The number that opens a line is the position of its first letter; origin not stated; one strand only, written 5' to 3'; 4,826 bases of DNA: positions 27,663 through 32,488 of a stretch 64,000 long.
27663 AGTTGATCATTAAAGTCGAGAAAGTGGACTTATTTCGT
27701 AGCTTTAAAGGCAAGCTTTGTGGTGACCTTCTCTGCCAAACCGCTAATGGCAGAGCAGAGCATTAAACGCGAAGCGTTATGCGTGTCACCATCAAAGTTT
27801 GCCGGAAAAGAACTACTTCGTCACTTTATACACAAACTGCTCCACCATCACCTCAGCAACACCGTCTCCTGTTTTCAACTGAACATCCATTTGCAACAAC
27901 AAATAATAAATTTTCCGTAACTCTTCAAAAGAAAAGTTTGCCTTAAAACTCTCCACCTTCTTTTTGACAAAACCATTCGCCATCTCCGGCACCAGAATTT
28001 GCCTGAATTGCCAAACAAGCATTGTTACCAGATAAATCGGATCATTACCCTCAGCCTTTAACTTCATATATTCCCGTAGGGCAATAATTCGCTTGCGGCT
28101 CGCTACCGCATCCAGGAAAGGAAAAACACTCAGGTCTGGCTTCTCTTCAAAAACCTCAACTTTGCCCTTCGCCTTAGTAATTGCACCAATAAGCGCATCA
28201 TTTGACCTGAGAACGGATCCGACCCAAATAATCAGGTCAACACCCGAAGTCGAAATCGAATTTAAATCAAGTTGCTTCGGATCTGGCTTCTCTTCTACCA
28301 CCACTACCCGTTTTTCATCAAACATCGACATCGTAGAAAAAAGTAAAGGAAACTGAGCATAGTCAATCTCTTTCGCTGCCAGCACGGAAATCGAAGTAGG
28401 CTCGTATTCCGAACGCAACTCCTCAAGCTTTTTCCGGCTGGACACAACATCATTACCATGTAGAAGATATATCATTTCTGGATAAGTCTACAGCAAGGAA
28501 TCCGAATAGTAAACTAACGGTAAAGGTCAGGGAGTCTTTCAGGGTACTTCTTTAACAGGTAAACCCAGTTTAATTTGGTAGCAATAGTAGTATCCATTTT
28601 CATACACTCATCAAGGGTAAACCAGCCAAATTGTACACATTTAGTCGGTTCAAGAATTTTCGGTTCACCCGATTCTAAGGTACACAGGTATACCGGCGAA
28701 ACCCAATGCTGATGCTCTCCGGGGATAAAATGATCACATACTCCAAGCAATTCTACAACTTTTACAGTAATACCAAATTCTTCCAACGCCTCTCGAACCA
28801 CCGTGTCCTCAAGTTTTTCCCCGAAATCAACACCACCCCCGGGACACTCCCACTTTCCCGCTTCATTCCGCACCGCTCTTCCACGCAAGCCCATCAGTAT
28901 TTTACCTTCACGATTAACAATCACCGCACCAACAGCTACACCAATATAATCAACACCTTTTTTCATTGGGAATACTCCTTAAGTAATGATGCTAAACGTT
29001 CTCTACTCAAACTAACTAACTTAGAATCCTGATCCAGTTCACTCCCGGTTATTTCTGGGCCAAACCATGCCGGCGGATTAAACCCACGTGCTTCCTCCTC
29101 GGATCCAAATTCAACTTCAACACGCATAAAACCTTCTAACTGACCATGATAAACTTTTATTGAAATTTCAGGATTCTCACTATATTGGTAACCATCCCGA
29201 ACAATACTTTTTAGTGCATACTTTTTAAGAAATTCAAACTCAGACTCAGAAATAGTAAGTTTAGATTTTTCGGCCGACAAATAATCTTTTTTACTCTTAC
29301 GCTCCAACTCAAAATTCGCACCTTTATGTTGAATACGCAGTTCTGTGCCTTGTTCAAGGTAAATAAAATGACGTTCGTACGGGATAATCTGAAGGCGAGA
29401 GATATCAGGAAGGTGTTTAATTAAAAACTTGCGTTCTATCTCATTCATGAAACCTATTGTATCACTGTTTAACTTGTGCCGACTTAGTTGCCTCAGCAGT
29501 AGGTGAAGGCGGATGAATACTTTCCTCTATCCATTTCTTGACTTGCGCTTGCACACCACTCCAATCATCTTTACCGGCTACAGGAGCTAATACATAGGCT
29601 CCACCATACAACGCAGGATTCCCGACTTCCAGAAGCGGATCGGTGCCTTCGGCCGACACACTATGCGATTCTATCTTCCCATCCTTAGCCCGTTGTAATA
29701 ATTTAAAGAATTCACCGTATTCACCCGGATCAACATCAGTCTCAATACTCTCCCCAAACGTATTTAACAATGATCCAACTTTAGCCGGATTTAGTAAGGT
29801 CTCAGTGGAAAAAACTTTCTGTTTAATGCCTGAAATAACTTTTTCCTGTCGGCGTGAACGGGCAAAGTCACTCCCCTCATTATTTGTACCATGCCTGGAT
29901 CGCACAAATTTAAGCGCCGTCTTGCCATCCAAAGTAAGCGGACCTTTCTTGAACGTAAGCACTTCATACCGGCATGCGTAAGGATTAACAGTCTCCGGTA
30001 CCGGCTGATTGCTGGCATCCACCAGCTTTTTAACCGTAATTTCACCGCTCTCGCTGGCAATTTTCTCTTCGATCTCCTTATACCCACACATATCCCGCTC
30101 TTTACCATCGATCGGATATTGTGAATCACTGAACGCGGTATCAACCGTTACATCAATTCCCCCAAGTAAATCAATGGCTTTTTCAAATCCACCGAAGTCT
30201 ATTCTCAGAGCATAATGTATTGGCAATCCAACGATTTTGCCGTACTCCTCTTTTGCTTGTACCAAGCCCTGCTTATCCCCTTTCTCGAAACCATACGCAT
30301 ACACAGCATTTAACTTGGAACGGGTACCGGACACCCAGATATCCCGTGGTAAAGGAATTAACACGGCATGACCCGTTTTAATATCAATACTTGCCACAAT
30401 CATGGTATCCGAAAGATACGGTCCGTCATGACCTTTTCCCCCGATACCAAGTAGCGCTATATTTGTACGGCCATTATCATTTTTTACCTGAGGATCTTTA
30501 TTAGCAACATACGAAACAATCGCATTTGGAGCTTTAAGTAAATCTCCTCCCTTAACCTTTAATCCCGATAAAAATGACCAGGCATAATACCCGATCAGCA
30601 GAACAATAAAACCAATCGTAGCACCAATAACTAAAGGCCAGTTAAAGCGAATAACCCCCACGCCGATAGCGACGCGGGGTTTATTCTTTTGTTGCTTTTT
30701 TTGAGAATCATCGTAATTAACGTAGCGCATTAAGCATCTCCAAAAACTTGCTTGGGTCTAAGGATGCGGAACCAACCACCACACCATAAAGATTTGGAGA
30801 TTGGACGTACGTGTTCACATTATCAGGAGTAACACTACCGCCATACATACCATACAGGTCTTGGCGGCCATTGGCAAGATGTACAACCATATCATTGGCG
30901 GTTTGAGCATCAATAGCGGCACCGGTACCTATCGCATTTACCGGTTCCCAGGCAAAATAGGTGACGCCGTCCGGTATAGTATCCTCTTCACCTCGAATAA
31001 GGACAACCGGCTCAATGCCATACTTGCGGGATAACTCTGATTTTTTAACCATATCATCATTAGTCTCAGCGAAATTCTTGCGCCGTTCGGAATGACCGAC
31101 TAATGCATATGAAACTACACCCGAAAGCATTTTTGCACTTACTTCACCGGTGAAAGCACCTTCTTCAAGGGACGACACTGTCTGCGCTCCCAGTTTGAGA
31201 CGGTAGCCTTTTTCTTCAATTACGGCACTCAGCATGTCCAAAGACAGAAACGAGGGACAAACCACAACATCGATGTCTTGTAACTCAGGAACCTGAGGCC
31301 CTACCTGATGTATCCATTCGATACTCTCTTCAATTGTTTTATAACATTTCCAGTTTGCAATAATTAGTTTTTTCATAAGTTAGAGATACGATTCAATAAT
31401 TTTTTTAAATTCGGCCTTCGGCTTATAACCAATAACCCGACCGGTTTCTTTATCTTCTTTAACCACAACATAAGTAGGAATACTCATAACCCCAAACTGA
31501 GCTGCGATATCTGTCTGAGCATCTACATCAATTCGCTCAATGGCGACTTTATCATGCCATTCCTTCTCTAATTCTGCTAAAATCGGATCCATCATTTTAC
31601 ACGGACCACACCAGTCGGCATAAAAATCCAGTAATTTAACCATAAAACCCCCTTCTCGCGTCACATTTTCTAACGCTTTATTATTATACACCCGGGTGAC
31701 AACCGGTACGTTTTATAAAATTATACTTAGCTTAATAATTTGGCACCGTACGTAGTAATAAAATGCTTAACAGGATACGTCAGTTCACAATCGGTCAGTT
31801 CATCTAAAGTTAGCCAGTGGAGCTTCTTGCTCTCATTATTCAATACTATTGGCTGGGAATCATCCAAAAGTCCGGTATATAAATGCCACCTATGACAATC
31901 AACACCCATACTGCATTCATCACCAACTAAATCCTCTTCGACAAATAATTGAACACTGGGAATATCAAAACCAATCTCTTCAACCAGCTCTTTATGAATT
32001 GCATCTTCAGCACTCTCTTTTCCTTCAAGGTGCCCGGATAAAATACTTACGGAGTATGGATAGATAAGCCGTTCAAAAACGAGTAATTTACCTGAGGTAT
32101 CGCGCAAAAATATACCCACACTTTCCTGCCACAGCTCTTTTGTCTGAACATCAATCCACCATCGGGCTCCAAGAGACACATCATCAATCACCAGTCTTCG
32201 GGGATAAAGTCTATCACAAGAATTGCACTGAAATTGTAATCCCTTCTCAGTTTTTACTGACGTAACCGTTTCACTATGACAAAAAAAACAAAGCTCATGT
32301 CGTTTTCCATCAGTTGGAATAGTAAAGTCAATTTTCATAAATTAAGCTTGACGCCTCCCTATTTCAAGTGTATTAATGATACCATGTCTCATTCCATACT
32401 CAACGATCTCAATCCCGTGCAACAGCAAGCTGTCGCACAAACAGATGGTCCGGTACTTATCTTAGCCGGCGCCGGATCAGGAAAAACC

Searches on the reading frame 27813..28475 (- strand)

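Call 46: search_protein_families(library=pfam, proteins=[window:27813-28475:-], max_evalue=0.001)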
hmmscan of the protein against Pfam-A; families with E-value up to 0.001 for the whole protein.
window:27813-28475:- (220 aa): 1 family
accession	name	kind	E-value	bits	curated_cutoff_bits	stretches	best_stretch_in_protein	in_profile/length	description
PF21694.2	DNA_pol3_delta_C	-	1.1e-13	51.7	27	2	169-217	72-120/121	DNA polymerase III delta subunit, C-terminal domain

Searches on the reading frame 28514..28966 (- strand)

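Call 47: search_protein_families(library=pfam, proteins=[window:28514-28966:-], max_evalue=0.001)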
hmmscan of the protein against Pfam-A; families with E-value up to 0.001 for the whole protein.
window:28514-28966:- (150 aa): 2 families
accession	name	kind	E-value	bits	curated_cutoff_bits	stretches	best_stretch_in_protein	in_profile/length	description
PF00293.34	NUDIX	-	6.2e-22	78.5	21.1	1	10-121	4-118/134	NUDIX domain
PF14815.12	NUDIX_4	-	2.2e-06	27.9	35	1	14-123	3-100/113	NUDIX domain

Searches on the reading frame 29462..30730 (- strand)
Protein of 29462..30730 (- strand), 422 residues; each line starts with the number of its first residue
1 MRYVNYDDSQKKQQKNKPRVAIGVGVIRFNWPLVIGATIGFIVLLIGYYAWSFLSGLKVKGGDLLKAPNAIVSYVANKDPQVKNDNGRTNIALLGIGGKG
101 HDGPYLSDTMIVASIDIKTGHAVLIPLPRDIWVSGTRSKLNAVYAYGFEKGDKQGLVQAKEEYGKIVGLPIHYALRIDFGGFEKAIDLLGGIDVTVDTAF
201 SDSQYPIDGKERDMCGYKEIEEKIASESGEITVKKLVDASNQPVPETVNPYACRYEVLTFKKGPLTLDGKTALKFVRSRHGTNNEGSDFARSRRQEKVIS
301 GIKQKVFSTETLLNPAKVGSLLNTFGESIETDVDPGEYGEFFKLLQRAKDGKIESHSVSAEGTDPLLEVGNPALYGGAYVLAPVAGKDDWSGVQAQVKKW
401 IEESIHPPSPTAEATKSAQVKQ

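Call 46: search_protein_families(library=pfam, proteins=[window:29462-30730:-], max_evalue=0.001)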
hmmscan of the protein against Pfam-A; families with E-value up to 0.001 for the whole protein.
window:29462-30730:- (422 aa): 1 family
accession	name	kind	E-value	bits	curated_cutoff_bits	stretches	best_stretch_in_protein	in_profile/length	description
PF03816.19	LytR_cpsA_psr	-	1e-26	94.3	24.6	1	107-306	2-148/150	LytR_cpsA_psr family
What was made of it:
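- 29462..30730 (-): Candidate partner outside the locus (inferred): an LCP-family glycopolymer-to-peptidoglycan ligase. PF03816 at E 1e-26 (call 46).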

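Call 73: search_protein_families(library=ncbifam, proteins=[window:29462-30730:-], max_evalue=0.0001)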
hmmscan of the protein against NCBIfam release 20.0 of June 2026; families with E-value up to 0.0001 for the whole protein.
window:29462-30730:- (422 aa): 4 families
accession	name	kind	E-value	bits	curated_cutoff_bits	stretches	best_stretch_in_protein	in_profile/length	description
TIGR00350.1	lytR_cpsA_psr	domain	1.9e-24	86.7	62.3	2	107-206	3-102/152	LCP family glycopolymer transferase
NF006897.1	PRK09379.1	equivalog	4.9e-22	78.5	441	2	33-205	6-172/298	polyisoprenyl-teichoic acid--peptidoglycan teichoic acid transferase TagU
NF051849.1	LCP_trans_Cps2A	equivalog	2e-19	70.2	650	2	256-363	337-440/477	LCP family glycopolymer transferase CpsA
NF047591.1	ligase_LytR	equivalog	6.8e-10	38.8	450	0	107-201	80-177/336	glycopolymer--peptidoglycan transferase LytR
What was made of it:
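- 29462..30730 (-): TIGR00350 at 86.7 bits against a cut-off of 62.3 (call 73).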

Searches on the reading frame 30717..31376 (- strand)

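Call 46: search_protein_families(library=pfam, proteins=[window:30717-31376:-], max_evalue=0.001)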
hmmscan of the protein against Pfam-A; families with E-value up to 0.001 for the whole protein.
window:30717-31376:- (219 aa): 1 family
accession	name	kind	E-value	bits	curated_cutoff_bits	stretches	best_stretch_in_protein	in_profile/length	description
PF00121.24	TIM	-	2.2e-48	165.4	20.1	2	3-127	1-123/245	Triosephosphate isomerase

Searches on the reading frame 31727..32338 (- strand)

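Call 47: search_protein_families(library=pfam, proteins=[window:31727-32338:-], max_evalue=0.001)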
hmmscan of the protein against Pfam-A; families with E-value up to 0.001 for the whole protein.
window:31727-32338:- (203 aa): 1 family
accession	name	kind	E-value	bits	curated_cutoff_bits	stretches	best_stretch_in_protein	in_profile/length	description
PF00293.34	NUDIX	-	8.1e-12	45.7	21.1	1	71-181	3-118/134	NUDIX domain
